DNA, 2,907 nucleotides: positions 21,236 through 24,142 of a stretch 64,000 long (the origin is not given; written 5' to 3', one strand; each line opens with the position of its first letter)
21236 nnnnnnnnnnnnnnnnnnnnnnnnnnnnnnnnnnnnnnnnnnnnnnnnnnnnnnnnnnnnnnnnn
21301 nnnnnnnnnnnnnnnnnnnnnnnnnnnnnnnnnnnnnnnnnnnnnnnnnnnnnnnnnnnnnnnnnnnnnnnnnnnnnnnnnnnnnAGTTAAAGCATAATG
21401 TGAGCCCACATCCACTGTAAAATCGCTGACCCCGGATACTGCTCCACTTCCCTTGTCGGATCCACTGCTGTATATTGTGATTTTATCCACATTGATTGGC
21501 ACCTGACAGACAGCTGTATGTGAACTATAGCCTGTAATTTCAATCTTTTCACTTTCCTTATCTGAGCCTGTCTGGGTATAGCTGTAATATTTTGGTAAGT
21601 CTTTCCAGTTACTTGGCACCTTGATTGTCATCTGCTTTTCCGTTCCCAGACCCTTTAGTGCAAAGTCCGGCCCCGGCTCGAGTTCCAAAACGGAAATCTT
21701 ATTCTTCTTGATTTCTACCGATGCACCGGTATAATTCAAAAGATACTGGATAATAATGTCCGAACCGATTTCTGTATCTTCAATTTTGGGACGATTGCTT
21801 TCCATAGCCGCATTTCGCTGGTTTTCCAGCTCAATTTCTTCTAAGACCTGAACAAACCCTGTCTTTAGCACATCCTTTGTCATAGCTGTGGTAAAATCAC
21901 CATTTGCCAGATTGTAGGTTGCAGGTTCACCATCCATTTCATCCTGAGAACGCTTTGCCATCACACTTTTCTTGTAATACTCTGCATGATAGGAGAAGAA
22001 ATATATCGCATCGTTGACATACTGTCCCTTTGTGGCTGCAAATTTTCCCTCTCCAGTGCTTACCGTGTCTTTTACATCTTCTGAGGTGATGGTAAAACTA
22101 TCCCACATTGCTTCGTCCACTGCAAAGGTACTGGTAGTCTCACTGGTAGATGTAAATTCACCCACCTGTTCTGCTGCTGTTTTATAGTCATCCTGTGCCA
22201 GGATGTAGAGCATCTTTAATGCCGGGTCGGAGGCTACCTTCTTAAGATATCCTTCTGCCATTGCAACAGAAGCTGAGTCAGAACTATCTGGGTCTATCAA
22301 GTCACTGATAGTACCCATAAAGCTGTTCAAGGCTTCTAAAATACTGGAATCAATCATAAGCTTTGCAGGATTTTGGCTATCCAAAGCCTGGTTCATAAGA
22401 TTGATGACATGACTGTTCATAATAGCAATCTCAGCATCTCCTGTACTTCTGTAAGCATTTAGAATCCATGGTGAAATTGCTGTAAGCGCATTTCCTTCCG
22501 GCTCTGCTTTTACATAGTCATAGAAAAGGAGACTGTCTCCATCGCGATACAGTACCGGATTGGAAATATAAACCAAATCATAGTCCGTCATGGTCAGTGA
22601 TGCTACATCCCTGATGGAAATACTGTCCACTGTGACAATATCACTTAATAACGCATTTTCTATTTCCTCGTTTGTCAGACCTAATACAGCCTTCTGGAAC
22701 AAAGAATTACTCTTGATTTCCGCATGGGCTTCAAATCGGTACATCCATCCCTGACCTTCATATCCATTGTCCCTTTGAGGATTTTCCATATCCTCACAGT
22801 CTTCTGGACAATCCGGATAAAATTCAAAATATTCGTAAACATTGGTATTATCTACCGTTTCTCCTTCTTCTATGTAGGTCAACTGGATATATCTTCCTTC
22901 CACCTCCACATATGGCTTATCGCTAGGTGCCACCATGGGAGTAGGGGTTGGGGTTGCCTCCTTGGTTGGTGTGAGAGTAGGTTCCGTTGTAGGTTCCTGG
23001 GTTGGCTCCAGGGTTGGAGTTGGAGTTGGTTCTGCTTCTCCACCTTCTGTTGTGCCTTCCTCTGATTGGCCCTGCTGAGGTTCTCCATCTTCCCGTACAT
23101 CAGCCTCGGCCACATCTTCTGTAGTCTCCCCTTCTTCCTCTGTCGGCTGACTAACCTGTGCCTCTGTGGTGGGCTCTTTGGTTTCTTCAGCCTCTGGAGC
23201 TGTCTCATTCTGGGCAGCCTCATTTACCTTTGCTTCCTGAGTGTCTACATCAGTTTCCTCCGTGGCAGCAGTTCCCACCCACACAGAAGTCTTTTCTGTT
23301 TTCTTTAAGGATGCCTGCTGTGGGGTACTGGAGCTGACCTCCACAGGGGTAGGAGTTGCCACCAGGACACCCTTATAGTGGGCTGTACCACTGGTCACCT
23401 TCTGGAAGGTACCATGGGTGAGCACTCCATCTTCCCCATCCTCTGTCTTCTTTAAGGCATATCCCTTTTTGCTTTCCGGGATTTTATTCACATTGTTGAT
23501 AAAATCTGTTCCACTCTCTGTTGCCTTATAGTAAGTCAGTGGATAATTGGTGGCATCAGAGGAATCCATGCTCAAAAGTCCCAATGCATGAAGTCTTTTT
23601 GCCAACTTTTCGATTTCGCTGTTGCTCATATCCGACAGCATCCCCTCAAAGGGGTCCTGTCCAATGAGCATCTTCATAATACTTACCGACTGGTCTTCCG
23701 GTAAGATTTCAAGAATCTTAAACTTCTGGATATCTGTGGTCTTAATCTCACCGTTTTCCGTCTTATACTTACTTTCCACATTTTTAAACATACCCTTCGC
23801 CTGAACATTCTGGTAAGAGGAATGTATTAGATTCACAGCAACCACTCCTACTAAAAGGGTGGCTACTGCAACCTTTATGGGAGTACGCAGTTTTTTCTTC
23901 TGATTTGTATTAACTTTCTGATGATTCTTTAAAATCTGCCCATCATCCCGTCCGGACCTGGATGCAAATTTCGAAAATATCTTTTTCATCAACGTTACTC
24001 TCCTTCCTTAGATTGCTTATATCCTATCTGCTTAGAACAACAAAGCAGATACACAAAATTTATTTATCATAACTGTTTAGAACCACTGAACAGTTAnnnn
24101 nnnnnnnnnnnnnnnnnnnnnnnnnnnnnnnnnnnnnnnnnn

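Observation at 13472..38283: Clostridial-type type IV pilus operon that runs on into oversized pilin-like genes and two giant anchor-less secreted proteins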

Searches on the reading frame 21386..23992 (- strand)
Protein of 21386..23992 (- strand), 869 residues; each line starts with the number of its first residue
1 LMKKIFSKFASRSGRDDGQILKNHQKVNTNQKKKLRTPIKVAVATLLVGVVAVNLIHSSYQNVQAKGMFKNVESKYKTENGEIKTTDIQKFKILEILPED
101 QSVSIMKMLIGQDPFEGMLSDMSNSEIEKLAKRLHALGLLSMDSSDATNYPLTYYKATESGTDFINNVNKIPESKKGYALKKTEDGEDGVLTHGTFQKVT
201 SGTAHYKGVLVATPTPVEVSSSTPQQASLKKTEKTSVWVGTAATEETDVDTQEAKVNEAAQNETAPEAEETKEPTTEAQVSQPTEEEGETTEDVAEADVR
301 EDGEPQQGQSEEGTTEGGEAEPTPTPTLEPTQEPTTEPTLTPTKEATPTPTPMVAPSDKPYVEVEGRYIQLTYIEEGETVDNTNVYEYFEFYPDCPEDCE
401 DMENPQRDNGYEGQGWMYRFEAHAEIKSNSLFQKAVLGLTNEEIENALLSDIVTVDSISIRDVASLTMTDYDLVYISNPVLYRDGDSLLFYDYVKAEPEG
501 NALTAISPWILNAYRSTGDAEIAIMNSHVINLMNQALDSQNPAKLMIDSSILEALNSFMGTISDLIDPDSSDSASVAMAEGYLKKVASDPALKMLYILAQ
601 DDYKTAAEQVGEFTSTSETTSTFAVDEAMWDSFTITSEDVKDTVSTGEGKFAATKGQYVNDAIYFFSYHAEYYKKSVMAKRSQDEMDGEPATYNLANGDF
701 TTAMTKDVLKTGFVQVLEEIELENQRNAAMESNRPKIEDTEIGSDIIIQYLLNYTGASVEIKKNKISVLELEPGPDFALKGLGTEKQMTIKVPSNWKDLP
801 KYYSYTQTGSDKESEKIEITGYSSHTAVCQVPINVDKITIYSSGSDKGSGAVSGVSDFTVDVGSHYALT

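Call 33: search_protein_families(library=pfam, proteins=[window:21386-23992:-], max_evalue=10)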
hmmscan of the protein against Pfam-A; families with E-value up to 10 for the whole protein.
window:21386-23992:- (869 aa): 2 families
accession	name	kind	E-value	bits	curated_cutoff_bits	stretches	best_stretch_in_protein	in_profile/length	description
PF09382.16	RQC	-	0.004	17.4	23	1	117-171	54-103/114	RQC domain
PF03103.22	DUF243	-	0.029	15.1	25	1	196-261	23-88/98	Domain of unknown function (DUF243)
